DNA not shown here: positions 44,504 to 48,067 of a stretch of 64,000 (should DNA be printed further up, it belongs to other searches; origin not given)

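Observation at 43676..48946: Operon: Ddl-like ATP-grasp ligase, then a 1087-aa thiolase-like multidomain protein, then a Big_2 lipoprotein. Possible small-molecule or lipid-modification pathway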

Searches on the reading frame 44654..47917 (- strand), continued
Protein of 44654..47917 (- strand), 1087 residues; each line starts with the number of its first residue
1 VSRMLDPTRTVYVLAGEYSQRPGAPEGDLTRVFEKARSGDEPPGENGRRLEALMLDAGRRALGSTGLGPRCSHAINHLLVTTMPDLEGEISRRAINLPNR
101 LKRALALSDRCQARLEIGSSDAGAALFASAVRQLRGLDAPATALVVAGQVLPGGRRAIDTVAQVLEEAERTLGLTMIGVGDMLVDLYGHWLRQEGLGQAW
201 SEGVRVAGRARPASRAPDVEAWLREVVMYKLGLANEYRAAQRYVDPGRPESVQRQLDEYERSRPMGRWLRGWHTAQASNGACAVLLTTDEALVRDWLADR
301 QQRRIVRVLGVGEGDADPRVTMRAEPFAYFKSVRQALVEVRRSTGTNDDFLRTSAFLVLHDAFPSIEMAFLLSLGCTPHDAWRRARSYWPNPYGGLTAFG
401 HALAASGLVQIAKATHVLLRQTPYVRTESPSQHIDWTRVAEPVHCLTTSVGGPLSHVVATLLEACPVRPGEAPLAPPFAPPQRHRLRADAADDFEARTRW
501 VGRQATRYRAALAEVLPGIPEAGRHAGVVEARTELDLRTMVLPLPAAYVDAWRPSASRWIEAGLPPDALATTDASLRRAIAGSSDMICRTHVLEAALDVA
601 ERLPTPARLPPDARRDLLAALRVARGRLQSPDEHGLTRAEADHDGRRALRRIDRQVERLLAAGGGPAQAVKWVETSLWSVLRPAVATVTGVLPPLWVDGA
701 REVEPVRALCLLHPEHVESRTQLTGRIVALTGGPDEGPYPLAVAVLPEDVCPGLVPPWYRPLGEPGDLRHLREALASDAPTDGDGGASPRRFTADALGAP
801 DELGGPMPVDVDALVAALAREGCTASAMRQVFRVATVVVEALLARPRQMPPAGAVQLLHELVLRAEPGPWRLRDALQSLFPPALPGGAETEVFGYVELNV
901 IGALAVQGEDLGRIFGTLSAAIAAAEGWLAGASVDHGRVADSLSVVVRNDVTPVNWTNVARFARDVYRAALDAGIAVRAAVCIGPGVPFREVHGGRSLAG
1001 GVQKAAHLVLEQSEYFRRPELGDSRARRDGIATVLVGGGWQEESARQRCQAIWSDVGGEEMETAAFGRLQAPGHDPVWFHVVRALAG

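Call 31: search_solved_structures(query=A2, max_evalue=10, show_alignments=2)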
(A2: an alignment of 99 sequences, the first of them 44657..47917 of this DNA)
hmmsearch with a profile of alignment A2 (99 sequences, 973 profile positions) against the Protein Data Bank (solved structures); distinct sequences matched with E-value up to 10: 13.
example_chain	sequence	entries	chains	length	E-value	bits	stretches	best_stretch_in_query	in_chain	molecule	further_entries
4bia_A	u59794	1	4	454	3.3e-05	25.6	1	224-382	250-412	3-KETOACYL-COA THIOLASE, PUTATIVE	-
4bi9_A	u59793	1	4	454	0.00018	23.1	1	224-382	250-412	3-KETOACYL-COA THIOLASE, PUTATIVE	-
6hsj_A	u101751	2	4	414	0.0029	19.2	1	329-382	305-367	SCP2-thiolase (type-1)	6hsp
6hrv_A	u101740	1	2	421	0.003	19.1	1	329-382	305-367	SCP2-thiolase (type-1)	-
7yvy_A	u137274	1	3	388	0.0064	18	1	238-384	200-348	Acetyl-CoA acetyltransferase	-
6esq_A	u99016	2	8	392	0.015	16.8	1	361-381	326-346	acetoacetyl-CoA thiolase | Acetyl-CoA acetyltransferase thiolase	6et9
7pxp_C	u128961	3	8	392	0.03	15.8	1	362-383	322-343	Benzoylsuccinyl-CoA thiolase subunit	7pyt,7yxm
4yzo_A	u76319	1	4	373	0.097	14.1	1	361-385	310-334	Putative acyl-CoA acyltransferase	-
3zbl_A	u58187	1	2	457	0.49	11.8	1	361-383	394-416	3-KETOACYL-COA THIOLASE-LIKE PROTEIN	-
3zbk_A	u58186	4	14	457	0.51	11.7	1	361-383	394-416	3-KETOACYL-COA THIOLASE-LIKE PROTEIN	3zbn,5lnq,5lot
3zbg_A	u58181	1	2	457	0.51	11.7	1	361-383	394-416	3-KETOACYL-COA THIOLASE-LIKE PROTEIN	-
6w2r_A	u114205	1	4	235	4.4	8.6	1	610-796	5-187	Junction 19 DHR54-DHR79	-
5cwf_A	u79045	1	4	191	6.1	8.2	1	684-797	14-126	Designed helical repeat protein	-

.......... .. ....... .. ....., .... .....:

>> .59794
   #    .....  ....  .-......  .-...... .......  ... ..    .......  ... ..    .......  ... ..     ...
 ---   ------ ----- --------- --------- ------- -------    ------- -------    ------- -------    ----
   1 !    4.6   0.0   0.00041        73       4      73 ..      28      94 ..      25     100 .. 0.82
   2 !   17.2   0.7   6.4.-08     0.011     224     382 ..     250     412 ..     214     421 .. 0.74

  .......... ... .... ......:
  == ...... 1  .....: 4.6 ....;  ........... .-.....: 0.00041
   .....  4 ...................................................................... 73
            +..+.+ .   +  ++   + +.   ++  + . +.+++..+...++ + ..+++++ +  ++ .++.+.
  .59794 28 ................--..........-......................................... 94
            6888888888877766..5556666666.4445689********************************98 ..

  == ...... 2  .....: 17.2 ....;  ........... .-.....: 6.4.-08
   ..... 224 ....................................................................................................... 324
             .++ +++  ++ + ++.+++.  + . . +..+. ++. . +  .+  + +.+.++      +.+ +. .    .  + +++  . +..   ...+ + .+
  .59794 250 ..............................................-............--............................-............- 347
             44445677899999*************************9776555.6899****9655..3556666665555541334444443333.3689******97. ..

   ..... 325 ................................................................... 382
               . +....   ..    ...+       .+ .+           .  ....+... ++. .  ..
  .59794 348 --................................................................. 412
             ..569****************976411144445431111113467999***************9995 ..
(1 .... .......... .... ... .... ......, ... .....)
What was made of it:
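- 46508..47917 (-): Residues 1-470: SCP2-thiolase-fold domain without catalytic cysteines. Profile hit to 4bia, E 3e-5 (call 31).
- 46829..46840 (-): Codons for His360-Asp361-Ala362-Phe363: the SCP2-thiolase HDCF loop with its acid/base Cys replaced by Ala. The best-scoring PDB sequence is the HDAF (C337A) mutant of T. brucei SCP2-thiolase, 4bia (call 31).
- On Thiolase (thiolase superfamily, SCP2-type): The best PDB sequence hit is the HDAF mutant 4bia (call 31).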

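Call 33: search_protein_families(library=padloc, proteins=[window:44657-47917:-, P0044, P0048], max_evalue=0.1)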
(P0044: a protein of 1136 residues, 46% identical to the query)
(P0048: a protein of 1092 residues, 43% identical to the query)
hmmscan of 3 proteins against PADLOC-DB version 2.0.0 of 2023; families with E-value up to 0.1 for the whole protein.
window:44657-47917:- (1087 aa): 0 families

P0044 (1136 aa): 0 families

P0048 (1092 aa): 4 families
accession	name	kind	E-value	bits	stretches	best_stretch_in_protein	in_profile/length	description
PDLC05062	PDC-S66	-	0.0041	14.6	1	946-1023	147-225/282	-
PDLC02421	Aga_TIR-PNTD1-PNTD2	-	0.0046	14.1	1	967-1041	22-100/430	Class I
PDLC02403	Aga_TIR-PNTD1-PNTD2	-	0.014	12.4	1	967-1004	21-58/443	Class I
PDLC03015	TIR-NLR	-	0.047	10.3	1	950-1040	4-93/824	-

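Call 34: search_protein_families(library=pfam, alignment_id=A1, max_evalue=0.1)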
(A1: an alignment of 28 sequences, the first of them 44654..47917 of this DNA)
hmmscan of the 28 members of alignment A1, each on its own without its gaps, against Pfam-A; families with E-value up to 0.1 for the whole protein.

A. member 1, window:44654-47917:- (1087 aa): 0 families

B. families by the number of members that match (of 28 scanned): 6 families
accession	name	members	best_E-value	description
PF02803.24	Thiolase_C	6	0.011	Thiolase, C-terminal domain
PF13676.11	TIR_2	3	5.4e-12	TIR domain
PF22691.2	Thiolase_C_1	2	0.064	Thiolase C-terminal domain-like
PF01582.25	TIR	1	0.011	TIR domain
PF20415.3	DUF6699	1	0.02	Family of unknown function (DUF6699)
PF09157.17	TruB-C_2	1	0.072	Pseudouridine synthase II TruB, C-terminal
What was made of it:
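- On Thiolase (thiolase superfamily, SCP2-type): Only sub-threshold Thiolase_C in 6 of 28 members (call 34).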

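Call 37: predict_structure(alignment_id=A2)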
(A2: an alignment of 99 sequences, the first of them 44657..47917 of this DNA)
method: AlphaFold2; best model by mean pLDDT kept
length: 1087 residues; sequences in the alignment: 99
mean_pLDDT: 87.2   pTM: 0.88
mean pLDDT of the five models: 87.2, 86.5, 86.0, 84.5, 83.0
residues with pLDDT >= 90: 629; 70-90: 329; 50-70: 114; < 50: 15
segments of 3 or more residues with pLDDT < 50: 1-5, 606-610
pLDDT, mean of each block of 10 residues (from residue 1): 58 97 87 81 70 96 96 98 82 87 97 94 97 96 97 82 88 94 96 84 54 76 95 96 93 92 92 94 98 96 97 96 95 97 92 94 97 91 92 95 94 97 87 88 96 96 95 92 84 87 96 91 89 94 92 89 88 90 84 86 60 56 69 63 66 68 59 86 96 82 87 90 94 87 94 96 77 71 59 61 77 86 89 93 94 93 89 88 63 95 88 90 87 86 90 87 95 95 89 79 94 88 77 93 95 87 95 90 84
secondary structure, 60 per line:
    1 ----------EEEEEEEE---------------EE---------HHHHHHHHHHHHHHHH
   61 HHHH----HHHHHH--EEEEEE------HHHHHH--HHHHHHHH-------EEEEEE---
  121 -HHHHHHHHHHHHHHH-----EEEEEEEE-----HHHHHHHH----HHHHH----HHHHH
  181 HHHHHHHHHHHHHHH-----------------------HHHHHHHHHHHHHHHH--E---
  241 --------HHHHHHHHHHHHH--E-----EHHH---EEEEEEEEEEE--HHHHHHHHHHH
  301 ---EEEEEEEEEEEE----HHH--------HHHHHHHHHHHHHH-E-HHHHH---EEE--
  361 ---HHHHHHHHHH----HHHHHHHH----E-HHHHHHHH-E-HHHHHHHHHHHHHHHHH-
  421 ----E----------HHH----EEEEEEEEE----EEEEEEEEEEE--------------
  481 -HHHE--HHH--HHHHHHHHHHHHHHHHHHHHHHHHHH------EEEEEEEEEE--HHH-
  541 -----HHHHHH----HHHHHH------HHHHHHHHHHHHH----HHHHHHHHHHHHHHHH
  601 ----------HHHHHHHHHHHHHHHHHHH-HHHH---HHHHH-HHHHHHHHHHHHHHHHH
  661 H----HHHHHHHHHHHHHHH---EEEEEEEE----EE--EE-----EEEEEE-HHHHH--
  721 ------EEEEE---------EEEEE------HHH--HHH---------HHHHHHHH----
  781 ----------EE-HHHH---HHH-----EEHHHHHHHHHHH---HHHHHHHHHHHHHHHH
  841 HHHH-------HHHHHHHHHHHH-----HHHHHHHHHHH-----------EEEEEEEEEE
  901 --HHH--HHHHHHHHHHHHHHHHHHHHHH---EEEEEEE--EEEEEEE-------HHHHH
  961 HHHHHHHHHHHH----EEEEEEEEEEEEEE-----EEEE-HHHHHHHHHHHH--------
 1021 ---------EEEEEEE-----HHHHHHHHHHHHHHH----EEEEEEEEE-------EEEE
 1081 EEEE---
elements in order (helices of 4 or more, strands of 3 or more residues): E11-18 H45-64 H69-74 E77-82 H89-94 H97-104 E112-117 H122-136 E142-149 H155-162 H167-171 H176-195 H219-234 H249-261 E277-287 H290-300 E304-315 H331-344 H348-352 E356-358 H364-373 H378-385 H392-399 H403-419 E443-451 E456-466 H493-518 E525-534 H546-551 H556-561 H568-580 H585-600 H611-629 H631-634 H638-642 H644-661 H666-680 E684-691 E707-712 H714-718 E727-731 E741-745 H769-776 H794-797 H811-821 H825-844 H852-863 H869-879 E891-900 H908-929 E933-939 E942-948 H956-972 E977-990 E996-999 H1001-1012 E1030-1036 H1042-1056 E1061-1069 E1077-1084
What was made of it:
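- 44654..47917 (-): Gene for the 1087-aa multidomain protein. The likely true start is the ATG at 47908 (1084 aa). The product is cytoplasmic. AF2 model pLDDT 87.2, pTM 0.88 (call 37).
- On Thiolase (thiolase superfamily, SCP2-type): AF2 model pLDDT 87 (call 37).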

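Call 40: fold_search(model_id=the predicted structure, library=pdb)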
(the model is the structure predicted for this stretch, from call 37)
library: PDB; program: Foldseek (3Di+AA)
matches with E <= 10: 999; with E <= 0.001: 268
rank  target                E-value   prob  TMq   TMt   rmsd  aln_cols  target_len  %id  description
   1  3zbl_A                1.1e-14  1.00  0.29  0.69   7.3       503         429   17  Crystal structure of SCP2 thiolase from Leishmania mexicana: The C123S mutant. (released 2013-08-14)
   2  3zbg_A                1.1e-14  1.00  0.30  0.70   6.1       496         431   18  Crystal structure of wild-type SCP2 thiolase from Leishmania mexicana at 1.85 A (released 2013-08-14)
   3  4bi9_A                1.2e-14  1.00  0.30  0.72   6.6       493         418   18  Crystal structure of wild-type SCP2 thiolase from Trypanosoma brucei. (released 2013-08-14)
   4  4bi9_B                1.2e-14  1.00  0.29  0.71   6.6       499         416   17  Crystal structure of wild-type SCP2 thiolase from Trypanosoma brucei. (released 2013-08-14)
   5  4bi9_C                1.7e-14  1.00  0.30  0.72   6.5       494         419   18  Crystal structure of wild-type SCP2 thiolase from Trypanosoma brucei. (released 2013-08-14)
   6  3zbk_A                3.1e-14  1.00  0.29  0.68   7.4       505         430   17  Crystal structure of SCP2 thiolase from Leishmania mexicana: The C123A mutant. (released 2013-08-14)
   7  7yvy_C                5.8e-14  1.00  0.28  0.80   4.4       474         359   17  Crystal structure of thiolase PFC_04095 from Pyrococcus furiosus (released 2023-09-06)
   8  7yvy_A                5.8e-14  1.00  0.28  0.77   4.7       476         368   18  Crystal structure of thiolase PFC_04095 from Pyrococcus furiosus (released 2023-09-06)
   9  6hsp_A                1.0e-13  1.00  0.28  0.72   5.9       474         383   17  Crystal structure of the zebrafish peroxisomal SCP2-thiolase (type-1) in complex with CoA and octanoyl-CoA (released 2019-01-02)
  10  7pxp_H                4.3e-13  1.00  0.28  0.74   5.0       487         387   16  Benzoylsuccinyl-CoA thiolase (released 2022-04-06)
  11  4c2j_A                5.0e-13  1.00  0.28  0.70   6.1       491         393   14  Crystal structure of human mitochondrial 3-ketoacyl-CoA thiolase in complex with CoA (released 2014-09-03)
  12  4c2j_B                6.1e-13  1.00  0.28  0.70   6.0       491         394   14  Crystal structure of human mitochondrial 3-ketoacyl-CoA thiolase in complex with CoA (released 2014-09-03)
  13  4c2j_D                7.1e-13  1.00  0.27  0.69   6.4       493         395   14  Crystal structure of human mitochondrial 3-ketoacyl-CoA thiolase in complex with CoA (released 2014-09-03)
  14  7pyt_B                9.5e-13  1.00  0.29  0.75   4.7       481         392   16  Benzoylsuccinyl-CoA thiolase with coenzyme A (released 2022-04-06)
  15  4c2k_C                1.0e-12  1.00  0.27  0.70   6.1       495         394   14  Crystal structure of human mitochondrial 3-ketoacyl-CoA thiolase (released 2014-09-03)
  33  4bia_A                3.8e-12  1.00  0.30  0.71   6.4       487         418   18  Crystal structure of SCP2 thiolase from Trypanosoma brucei: The C337A mutant. (released 2013-08-14)
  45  4bia_C                6.8e-12  1.00  0.29  0.69   6.5       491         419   18  Crystal structure of SCP2 thiolase from Trypanosoma brucei: The C337A mutant. (released 2013-08-14)
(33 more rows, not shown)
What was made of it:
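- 46508..47917 (-): Foldseek to Leishmania and T. brucei SCP2-thiolases, E ~1e-14, TMt 0.7-0.8 (call 40).
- On Thiolase (thiolase superfamily, SCP2-type): Foldseek top hits are SCP2-thiolases, E ~1e-14, TMt 0.7-0.8 (call 40).
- Closest known: SCP2-type thiolases. Same: The overall five-layer thiolase fold (Foldseek E ~1e-14, TMt 0.7-0.8, call 40).
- Closest known: Thiolase-fold enzymes with repurposed active sites: DpsC. Same: TbSLP and STLP1 are among the structural hits (call 40).
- Checked: The motif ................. is present (residues 391-407) and lies in a thiolase-fold domain (calls 31, 40).
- Thiolase fold: calls 31, 37, 40. The closest folds include TbSLP, STLP1 and BbsB (call 40). 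Thiolase fold, with the NPxGG...GH motif retained (calls 31, 40).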

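Call 44: list_cluster_members(proteins=[P0001, P0121])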
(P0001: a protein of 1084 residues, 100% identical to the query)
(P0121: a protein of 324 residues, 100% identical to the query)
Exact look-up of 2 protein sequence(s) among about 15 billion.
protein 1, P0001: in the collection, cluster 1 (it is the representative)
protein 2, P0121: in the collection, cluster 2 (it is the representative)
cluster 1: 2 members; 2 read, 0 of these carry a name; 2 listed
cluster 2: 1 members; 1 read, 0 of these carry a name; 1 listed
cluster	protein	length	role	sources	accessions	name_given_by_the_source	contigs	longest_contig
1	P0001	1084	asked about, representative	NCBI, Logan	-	-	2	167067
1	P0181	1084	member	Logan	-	-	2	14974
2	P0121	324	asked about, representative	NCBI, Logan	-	-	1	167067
